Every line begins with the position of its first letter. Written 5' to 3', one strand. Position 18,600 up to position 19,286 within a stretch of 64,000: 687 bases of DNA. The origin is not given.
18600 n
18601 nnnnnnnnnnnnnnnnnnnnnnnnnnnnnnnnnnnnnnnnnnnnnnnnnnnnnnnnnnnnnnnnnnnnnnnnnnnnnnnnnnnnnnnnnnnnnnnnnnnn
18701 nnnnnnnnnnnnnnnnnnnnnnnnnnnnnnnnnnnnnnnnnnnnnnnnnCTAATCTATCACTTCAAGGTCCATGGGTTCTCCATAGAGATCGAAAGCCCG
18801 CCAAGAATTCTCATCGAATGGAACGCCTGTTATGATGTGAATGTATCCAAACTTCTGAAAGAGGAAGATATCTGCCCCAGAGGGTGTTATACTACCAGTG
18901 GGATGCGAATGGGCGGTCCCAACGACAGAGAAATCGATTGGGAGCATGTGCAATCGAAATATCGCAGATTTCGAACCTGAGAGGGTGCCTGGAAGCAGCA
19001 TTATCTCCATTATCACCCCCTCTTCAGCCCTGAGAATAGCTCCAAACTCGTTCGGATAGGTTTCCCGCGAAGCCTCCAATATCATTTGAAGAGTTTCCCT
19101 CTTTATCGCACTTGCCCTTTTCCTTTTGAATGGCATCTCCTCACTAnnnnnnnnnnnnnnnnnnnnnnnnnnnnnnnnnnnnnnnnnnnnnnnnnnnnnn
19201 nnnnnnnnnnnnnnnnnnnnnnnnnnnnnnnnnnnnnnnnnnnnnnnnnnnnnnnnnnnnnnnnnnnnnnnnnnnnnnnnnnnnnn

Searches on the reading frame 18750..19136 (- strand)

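Call 40: search_protein_families(library=pfam, proteins=[window:18750-19136:-], max_evalue=0.0001)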
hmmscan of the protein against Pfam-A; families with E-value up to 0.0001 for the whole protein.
window:18750-19136:- (128 aa): 1 family
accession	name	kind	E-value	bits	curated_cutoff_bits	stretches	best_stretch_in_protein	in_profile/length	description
PF14464.11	Prok-JAB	-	4.3e-11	43.1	25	1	14-113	3-112/114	Prokaryotic homologs of the JAB domain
